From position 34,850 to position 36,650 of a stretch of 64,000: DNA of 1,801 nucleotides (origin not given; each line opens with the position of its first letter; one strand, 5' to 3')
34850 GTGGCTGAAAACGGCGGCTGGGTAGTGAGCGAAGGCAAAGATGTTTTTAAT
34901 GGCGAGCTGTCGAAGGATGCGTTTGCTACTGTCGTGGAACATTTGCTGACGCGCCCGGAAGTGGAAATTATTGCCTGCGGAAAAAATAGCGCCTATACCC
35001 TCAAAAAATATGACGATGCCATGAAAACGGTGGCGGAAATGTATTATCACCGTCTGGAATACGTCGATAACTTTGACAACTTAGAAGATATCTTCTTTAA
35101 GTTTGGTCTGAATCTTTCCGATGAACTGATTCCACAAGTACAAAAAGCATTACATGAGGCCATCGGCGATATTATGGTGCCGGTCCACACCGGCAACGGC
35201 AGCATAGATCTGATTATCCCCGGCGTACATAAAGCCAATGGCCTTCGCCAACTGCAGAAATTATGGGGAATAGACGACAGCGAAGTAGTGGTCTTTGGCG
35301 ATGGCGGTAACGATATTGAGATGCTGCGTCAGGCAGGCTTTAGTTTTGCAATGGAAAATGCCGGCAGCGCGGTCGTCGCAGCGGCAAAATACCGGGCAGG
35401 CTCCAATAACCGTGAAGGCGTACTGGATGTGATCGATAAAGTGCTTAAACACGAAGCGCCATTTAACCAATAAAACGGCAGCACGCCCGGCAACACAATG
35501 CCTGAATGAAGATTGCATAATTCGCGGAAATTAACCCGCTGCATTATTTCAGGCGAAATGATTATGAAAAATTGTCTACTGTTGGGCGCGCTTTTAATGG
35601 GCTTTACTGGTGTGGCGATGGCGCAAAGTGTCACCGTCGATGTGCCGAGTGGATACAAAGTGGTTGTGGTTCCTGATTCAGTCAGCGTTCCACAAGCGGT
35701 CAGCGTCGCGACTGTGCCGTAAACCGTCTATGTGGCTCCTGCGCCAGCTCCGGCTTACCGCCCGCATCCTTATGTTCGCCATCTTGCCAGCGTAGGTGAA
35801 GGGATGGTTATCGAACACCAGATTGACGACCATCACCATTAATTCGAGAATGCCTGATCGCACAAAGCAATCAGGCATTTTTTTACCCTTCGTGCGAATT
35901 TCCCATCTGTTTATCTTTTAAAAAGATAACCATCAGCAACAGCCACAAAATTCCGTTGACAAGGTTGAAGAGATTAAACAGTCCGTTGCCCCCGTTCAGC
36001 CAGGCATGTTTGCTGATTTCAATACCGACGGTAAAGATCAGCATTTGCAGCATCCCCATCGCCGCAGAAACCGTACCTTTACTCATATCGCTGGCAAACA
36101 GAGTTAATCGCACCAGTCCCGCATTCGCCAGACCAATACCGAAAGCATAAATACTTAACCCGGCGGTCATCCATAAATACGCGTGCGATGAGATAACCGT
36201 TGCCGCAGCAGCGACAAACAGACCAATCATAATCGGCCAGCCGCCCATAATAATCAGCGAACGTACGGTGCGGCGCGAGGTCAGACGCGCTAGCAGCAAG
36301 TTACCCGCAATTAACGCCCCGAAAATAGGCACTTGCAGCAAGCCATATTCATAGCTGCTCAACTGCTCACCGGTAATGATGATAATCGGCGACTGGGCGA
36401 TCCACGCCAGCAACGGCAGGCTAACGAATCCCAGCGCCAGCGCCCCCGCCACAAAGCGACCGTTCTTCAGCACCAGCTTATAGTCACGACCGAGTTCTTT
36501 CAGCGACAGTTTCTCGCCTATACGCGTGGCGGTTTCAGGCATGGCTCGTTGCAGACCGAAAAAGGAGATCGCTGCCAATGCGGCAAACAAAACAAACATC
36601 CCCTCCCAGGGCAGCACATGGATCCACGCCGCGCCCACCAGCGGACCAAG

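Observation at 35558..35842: In-frame TAA stop truncates ybjH at codon 55 of an expected 94-codon frame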

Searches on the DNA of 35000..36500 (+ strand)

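Call 4: search_dna_similar(query=window:35450-35950:+, collection=ecoli_genomes, mode=near, max_rows=40)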
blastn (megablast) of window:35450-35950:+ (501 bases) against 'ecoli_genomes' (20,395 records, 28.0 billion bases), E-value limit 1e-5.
Records with a match: 5422; places in all: 5431; records where one place covers at least 80% of the query: 5417.
Genomes with a match: 5422 of 5426; with a place that covers at least 80% of the query: 5417. Places per genome that has any: lowest 1, median 1, highest 3. On chromosomes: 5426 places; on plasmids: 5.
Best place of each record, by identity: >=99% 439; 95-99% 4972; 90-95% 11.
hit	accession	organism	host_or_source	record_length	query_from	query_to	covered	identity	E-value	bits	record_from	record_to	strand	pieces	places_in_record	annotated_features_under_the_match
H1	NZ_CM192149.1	Escherichia coli strain Ec-U3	Homo sapiens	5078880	1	501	100%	100.0%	0e+0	926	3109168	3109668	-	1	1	ybjH: protein YbjH | mdfA: multidrug efflux MFS transporter MdfA | ybjI: 5-amino-6-(5-phospho-D-ribitylamino)uracil phosphatase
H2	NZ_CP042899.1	Escherichia coli strain CFSAN061763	missing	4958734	1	501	100%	99.8%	0e+0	920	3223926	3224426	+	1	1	ybjH: protein YbjH | mdfA: multidrug efflux MFS transporter MdfA | ybjI: 5-amino-6-(5-phospho-D-ribitylamino)uracil phosphatase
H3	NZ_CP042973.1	Escherichia coli strain CFSAN061768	missing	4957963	1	501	100%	99.8%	0e+0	920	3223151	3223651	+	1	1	ybjH: protein YbjH | mdfA: multidrug efflux MFS transporter MdfA | ybjI: 5-amino-6-(5-phospho-D-ribitylamino)uracil phosphatase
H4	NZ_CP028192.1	Escherichia coli strain CFSAN018748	tissue and/or biological fluid swine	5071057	1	501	100%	99.8%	0e+0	920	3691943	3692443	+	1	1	ybjH: protein YbjH | mdfA: multidrug efflux MFS transporter MdfA | ybjI: 5-amino-6-(5-phospho-D-ribitylamino)uracil phosphatase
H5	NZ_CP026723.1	Escherichia coli strain 266917_2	Homo sapiens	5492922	1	501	100%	99.8%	0e+0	920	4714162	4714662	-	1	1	ybjH: protein YbjH | mdfA: multidrug efflux MFS transporter MdfA | ybjI: 5-amino-6-(5-phospho-D-ribitylamino)uracil phosphatase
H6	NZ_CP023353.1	Escherichia coli strain 746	canine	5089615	1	501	100%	99.8%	0e+0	920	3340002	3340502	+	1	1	ybjH: protein YbjH | mdfA: multidrug efflux MFS transporter MdfA | ybjI: 5-amino-6-(5-phospho-D-ribitylamino)uracil phosphatase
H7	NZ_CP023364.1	Escherichia coli strain 144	canine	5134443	1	501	100%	99.8%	0e+0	920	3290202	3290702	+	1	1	ybjH: protein YbjH | mdfA: multidrug efflux MFS transporter MdfA | ybjI: 5-amino-6-(5-phospho-D-ribitylamino)uracil phosphatase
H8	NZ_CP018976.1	Escherichia coli strain Ecol_545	Homo sapiens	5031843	1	501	100%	99.8%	0e+0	920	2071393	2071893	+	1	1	ybjH: protein YbjH | mdfA: multidrug efflux MFS transporter MdfA | ybjI: 5-amino-6-(5-phospho-D-ribitylamino)uracil phosphatase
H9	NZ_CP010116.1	Escherichia coli strain C1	cow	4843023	1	501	100%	99.8%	0e+0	920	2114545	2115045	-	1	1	ybjH: protein YbjH | mdfA: multidrug efflux MFS transporter MdfA | ybjI: 5-amino-6-(5-phospho-D-ribitylamino)uracil phosphatase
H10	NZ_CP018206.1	Escherichia coli strain MRSN346647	Homo sapiens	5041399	1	501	100%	99.8%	0e+0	920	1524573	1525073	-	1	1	ybjH: protein YbjH | mdfA: multidrug efflux MFS transporter MdfA | ybjI: 5-amino-6-(5-phospho-D-ribitylamino)uracil phosphatase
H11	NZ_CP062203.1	Escherichia coli strain K_EC180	swine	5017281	1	501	100%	99.8%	0e+0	920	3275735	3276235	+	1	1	ybjH: protein YbjH | mdfA: multidrug efflux MFS transporter MdfA | ybjI: 5-amino-6-(5-phospho-D-ribitylamino)uracil phosphatase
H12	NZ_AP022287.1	Escherichia coli strain WP9-S17-ESBL-11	-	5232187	1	501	100%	99.8%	0e+0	920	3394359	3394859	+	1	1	ybjH: protein YbjH | mdfA: multidrug efflux MFS transporter MdfA | ybjI: 5-amino-6-(5-phospho-D-ribitylamino)uracil phosphatase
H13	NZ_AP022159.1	Escherichia coli strain WP5-S18-ESBL-07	-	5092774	1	501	100%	99.8%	0e+0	920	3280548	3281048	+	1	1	ybjH: protein YbjH | mdfA: multidrug efflux MFS transporter MdfA | ybjI: 5-amino-6-(5-phospho-D-ribitylamino)uracil phosphatase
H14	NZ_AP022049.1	Escherichia coli strain WP4-S17-ESBL-08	-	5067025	1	501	100%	99.8%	0e+0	920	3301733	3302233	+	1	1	ybjH: protein YbjH | mdfA: multidrug efflux MFS transporter MdfA | ybjI: 5-amino-6-(5-phospho-D-ribitylamino)uracil phosphatase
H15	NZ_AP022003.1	Escherichia coli strain WP3-W18-ESBL-08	-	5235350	1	501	100%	99.8%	0e+0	920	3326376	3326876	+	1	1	ybjH: protein YbjH | mdfA: multidrug efflux MFS transporter MdfA | ybjI: 5-amino-6-(5-phospho-D-ribitylamino)uracil phosphatase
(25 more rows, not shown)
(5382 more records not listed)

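Call 5: get_annotated_region(hit=H1, flank=1500)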
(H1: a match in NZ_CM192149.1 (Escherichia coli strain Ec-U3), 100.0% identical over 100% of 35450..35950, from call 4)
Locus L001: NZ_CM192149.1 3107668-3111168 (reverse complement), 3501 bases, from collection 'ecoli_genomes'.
description: Escherichia coli strain Ec-U3 chromosome, whole genome shotgun sequence
organism: Escherichia coli strain Ec-U3 (NCBI taxid 562)
replicon: chromosome; assembly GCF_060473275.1
host: Homo sapiens; source: urine; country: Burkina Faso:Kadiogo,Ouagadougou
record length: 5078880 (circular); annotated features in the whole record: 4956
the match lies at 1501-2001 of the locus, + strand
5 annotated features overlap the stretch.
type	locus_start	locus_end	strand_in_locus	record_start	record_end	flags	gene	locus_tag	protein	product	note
CDS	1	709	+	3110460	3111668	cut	ybjJ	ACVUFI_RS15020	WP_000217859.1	MFS transporter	-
CDS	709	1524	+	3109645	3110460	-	ybjI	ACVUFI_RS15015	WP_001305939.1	5-amino-6-(5-phospho-D-ribitylamino)uracil phosphatase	-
CDS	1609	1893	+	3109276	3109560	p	ybjH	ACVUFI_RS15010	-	protein YbjH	internal stop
CDS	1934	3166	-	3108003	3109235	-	mdfA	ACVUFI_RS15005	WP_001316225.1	multidrug efflux MFS transporter MdfA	-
CDS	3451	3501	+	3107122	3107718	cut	ybjG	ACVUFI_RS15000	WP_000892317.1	undecaprenyl-diphosphate phosphatase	-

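Call 6: get_annotated_region(hit=H2, flank=1500)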
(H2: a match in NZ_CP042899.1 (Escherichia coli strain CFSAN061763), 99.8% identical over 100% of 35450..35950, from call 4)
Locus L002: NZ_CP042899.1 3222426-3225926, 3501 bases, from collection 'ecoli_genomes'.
description: Escherichia coli strain CFSAN061763 chromosome, complete genome
organism: Escherichia coli strain CFSAN061763 (NCBI taxid 562)
replicon: chromosome; assembly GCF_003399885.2
host: missing; source: raw milk cheese; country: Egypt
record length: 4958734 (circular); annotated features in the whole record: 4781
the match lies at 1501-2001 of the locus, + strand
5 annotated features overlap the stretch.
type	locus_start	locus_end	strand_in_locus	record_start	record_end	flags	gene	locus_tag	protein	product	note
CDS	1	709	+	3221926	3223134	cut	ybjJ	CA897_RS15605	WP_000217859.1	MFS transporter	-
CDS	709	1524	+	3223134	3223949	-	ybjI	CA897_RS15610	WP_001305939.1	5-amino-6-(5-phospho-D-ribitylamino)uracil phosphatase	-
CDS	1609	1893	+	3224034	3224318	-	ybjH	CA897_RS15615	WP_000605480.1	protein YbjH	-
CDS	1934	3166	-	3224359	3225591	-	mdfA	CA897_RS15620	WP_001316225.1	multidrug efflux MFS transporter MdfA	-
CDS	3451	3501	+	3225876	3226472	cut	ybjG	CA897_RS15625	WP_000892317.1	undecaprenyl-diphosphate phosphatase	-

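Call 11: search_dna_similar(query=window:35690-35750:+, collection=ecoli_genomes, mode=near, max_rows=10)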
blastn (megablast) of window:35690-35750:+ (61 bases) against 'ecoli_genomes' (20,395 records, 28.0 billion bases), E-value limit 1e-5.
Records with a match: 5420; places in all: 5423; records where one place covers at least 80% of the query: 5420.
Genomes with a match: 5420 of 5426; with a place that covers at least 80% of the query: 5420. Places per genome that has any: lowest 1, median 1, highest 3. On chromosomes: 5418 places; on plasmids: 5.
Best place of each record, by identity: >=99% 2; 95-99% 5344; 90-95% 74.
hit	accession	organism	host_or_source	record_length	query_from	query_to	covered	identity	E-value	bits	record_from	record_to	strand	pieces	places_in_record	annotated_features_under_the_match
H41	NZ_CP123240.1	Escherichia coli strain YZLc1-3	chicken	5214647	1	61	100%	100.0%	5e-23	113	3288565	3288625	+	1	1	ybjH: protein YbjH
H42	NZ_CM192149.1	Escherichia coli strain Ec-U3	Homo sapiens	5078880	1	61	100%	100.0%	5e-23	113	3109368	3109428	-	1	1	ybjH: protein YbjH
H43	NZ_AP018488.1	Escherichia coli O157:H7 strain PV15-279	Homo sapiens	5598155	1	61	100%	98.4%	2e-21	108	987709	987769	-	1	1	ybjH: protein YbjH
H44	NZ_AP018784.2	Escherichia coli strain SK1144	-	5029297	1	61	100%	98.4%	2e-21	108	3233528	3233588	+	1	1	ybjH: protein YbjH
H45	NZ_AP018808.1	Escherichia coli strain E2865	Bos taurus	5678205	1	61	100%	98.4%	2e-21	108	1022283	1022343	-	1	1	ybjH: protein YbjH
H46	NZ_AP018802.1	Escherichia coli strain E2863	Bos taurus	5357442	1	61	100%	98.4%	2e-21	108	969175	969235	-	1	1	ybjH: protein YbjH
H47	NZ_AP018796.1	Escherichia coli strain E2855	Bos taurus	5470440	1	61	100%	98.4%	2e-21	108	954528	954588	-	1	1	ybjH: protein YbjH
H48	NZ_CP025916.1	Escherichia coli strain 120899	Homo sapiens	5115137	1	61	100%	98.4%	2e-21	108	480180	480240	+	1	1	ybjH: protein YbjH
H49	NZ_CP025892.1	Escherichia coli strain 503025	Homo sapiens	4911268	1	61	100%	98.4%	2e-21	108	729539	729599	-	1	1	ybjH: protein YbjH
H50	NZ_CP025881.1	Escherichia coli strain 503440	Homo sapiens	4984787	1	61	100%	98.4%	2e-21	108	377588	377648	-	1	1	ybjH: protein YbjH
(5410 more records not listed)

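Call 12: search_dna_similar(query=L002:1741-1801:+, collection=ecoli_genomes, mode=near, max_rows=5)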
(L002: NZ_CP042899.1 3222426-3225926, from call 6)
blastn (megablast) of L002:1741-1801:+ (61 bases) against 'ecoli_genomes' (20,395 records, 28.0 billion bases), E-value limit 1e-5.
Records with a match: 5420; places in all: 5423; records where one place covers at least 80% of the query: 5420.
Genomes with a match: 5420 of 5426; with a place that covers at least 80% of the query: 5420. Places per genome that has any: lowest 1, median 1, highest 3. On chromosomes: 5418 places; on plasmids: 5.
Best place of each record, by identity: >=99% 4999; 95-99% 348; 90-95% 73.
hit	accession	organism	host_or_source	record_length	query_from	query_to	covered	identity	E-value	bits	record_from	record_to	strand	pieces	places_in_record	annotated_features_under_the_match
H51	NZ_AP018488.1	Escherichia coli O157:H7 strain PV15-279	Homo sapiens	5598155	1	61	100%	100.0%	5e-23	113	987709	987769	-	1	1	ybjH: protein YbjH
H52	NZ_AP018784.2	Escherichia coli strain SK1144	-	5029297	1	61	100%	100.0%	5e-23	113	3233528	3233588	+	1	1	ybjH: protein YbjH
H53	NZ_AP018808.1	Escherichia coli strain E2865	Bos taurus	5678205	1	61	100%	100.0%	5e-23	113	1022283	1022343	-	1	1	ybjH: protein YbjH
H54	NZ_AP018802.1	Escherichia coli strain E2863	Bos taurus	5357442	1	61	100%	100.0%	5e-23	113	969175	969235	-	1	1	ybjH: protein YbjH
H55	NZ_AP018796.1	Escherichia coli strain E2855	Bos taurus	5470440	1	61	100%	100.0%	5e-23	113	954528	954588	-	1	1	ybjH: protein YbjH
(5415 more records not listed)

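Call 13: get_annotated_region(hit=H41, flank=20000)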
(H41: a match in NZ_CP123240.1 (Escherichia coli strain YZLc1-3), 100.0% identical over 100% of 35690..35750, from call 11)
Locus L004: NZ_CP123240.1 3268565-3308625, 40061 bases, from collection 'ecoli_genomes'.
description: Escherichia coli strain YZLc1-3 chromosome, complete genome
organism: Escherichia coli strain YZLc1-3 (NCBI taxid 562)
replicon: chromosome; assembly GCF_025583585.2
host: chicken; source: feces; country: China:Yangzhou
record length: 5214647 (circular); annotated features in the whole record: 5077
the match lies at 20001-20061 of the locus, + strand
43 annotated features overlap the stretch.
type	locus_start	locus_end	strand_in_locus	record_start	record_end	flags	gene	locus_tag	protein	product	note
CDS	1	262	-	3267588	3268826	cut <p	-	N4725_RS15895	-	pentapeptide repeat-containing protein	incomplete; partial in the middle of a contig; missing C-terminus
CDS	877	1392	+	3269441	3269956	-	ybjP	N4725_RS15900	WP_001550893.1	lipoprotein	-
CDS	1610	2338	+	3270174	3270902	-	artP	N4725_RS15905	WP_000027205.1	arginine ABC transporter ATP-binding protein ArtP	-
CDS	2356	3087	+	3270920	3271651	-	artI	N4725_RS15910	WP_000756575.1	arginine ABC transporter substrate-binding protein ArtI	-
CDS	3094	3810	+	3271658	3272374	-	artQ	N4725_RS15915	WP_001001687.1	arginine ABC transporter permease ArtQ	-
CDS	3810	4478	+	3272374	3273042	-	artM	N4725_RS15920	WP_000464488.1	arginine ABC transporter permease ArtM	-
CDS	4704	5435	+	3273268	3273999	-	artJ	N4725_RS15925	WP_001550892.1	arginine ABC transporter substrate-binding protein ArtJ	-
CDS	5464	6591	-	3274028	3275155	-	rlmC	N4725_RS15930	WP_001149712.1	23S rRNA (uracil(747)-C(5))-methyltransferase RlmC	-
CDS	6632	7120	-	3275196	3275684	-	ybjO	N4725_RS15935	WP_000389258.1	YbjO family protein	-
CDS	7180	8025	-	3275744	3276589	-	potI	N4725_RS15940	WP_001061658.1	putrescine ABC transporter permease PotI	-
CDS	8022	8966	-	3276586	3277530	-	potH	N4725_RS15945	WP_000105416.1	putrescine ABC transporter permease PotH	-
CDS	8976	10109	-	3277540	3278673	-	potG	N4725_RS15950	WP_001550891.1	putrescine ABC transporter ATP-binding subunit PotG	-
CDS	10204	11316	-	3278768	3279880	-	potF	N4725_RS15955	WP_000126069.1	spermidine/putrescine ABC transporter substrate-binding protein PotF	-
CDS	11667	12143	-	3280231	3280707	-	ybjN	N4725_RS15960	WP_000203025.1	YbjN domain-containing protein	-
CDS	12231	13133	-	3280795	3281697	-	rimK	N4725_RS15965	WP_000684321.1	30S ribosomal protein S6--L-glutamate ligase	-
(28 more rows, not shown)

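Call 14: get_annotated_region(hit=H42, flank=20000)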
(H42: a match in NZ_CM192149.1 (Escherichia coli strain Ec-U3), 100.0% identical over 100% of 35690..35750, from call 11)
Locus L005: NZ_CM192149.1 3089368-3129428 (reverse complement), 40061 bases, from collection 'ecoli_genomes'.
description: Escherichia coli strain Ec-U3 chromosome, whole genome shotgun sequence
organism: Escherichia coli strain Ec-U3 (NCBI taxid 562)
replicon: chromosome; assembly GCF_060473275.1
host: Homo sapiens; source: urine; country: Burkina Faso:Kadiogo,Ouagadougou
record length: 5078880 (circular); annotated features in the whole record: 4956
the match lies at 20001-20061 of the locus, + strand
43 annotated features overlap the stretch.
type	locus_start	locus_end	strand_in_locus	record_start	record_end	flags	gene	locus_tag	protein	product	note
CDS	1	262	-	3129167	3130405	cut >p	-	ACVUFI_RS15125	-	pentapeptide repeat-containing protein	incomplete; partial in the middle of a contig; missing C-terminus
CDS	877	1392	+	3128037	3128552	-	ybjP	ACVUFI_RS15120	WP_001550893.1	lipoprotein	-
CDS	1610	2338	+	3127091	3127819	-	artP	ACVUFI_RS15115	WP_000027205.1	arginine ABC transporter ATP-binding protein ArtP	-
CDS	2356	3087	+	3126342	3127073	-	artI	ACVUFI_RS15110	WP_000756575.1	arginine ABC transporter substrate-binding protein ArtI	-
CDS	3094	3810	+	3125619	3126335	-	artQ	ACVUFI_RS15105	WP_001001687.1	arginine ABC transporter permease ArtQ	-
CDS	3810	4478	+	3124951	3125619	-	artM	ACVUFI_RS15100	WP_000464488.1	arginine ABC transporter permease ArtM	-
CDS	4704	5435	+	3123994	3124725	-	artJ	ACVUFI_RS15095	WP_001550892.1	arginine ABC transporter substrate-binding protein ArtJ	-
CDS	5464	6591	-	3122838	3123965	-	rlmC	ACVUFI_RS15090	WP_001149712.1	23S rRNA (uracil(747)-C(5))-methyltransferase RlmC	-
CDS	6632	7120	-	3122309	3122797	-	ybjO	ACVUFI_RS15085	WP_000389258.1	YbjO family protein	-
CDS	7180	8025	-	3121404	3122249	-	potI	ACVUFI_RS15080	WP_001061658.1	putrescine ABC transporter permease PotI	-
CDS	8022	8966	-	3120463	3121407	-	potH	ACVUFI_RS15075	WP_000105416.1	putrescine ABC transporter permease PotH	-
CDS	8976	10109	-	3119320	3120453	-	potG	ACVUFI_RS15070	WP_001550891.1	putrescine ABC transporter ATP-binding subunit PotG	-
CDS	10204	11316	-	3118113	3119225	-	potF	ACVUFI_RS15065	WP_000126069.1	spermidine/putrescine ABC transporter substrate-binding protein PotF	-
CDS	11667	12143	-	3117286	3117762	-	ybjN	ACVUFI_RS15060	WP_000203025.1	type III secretion system chaperone family protein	-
CDS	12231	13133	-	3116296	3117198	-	rimK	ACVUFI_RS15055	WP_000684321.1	30S ribosomal protein S6--L-glutamate ligase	-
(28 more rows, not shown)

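Call 20: search_dna_similar(query=window:35705-35735:+, collection=ecoli_genomes, mode=near, max_evalue=10, max_rows=20)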
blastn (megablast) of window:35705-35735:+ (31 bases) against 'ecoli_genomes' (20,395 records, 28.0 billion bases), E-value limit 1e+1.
Records with a match: 2; places in all: 2; records where one place covers at least 80% of the query: 2.
Genomes with a match: 2 of 5426; with a place that covers at least 80% of the query: 2. Places per genome that has any: lowest 1, median 1, highest 1. On chromosomes: 2 places; on plasmids: 0.
Best place of each record, by identity: >=99% 2.
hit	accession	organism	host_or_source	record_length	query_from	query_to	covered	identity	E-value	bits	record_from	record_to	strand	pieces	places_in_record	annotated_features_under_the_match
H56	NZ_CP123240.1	Escherichia coli strain YZLc1-3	chicken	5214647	1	31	100%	100.0%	4e-7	58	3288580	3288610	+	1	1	ybjH: protein YbjH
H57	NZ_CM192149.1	Escherichia coli strain Ec-U3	Homo sapiens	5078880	1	31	100%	100.0%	4e-7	58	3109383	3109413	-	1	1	ybjH: protein YbjH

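Call 54: search_rna_families(source=window, start=35000, end=36500, threshold=evalue, max_evalue=1)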
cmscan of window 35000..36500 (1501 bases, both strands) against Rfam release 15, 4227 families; matches with E-value up to 1: 0.
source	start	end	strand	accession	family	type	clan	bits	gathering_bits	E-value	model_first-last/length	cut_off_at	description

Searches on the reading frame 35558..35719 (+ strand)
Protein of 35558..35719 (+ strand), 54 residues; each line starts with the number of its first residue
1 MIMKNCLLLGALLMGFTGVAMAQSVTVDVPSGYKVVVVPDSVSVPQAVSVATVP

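Call 31: find_encoding_contigs(protein=window:35558-35719:+, flank=10000, max_places=10)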
Protein seq(54 aa) (54 aa): 2 contigs read that carry it; 2 places shown.
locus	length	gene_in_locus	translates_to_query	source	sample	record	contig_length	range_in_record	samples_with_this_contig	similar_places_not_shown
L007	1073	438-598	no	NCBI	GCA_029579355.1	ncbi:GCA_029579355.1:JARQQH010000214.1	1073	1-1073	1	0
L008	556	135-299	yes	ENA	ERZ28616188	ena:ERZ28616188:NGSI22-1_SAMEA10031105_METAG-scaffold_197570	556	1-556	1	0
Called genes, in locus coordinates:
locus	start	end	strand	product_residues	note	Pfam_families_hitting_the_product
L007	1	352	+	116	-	PF00702:Hydrolase (weak), PF05116:S6PP, PF08282:Hydrolase_3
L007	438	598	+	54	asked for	-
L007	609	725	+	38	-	-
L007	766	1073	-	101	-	?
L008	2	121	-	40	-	?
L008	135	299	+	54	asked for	-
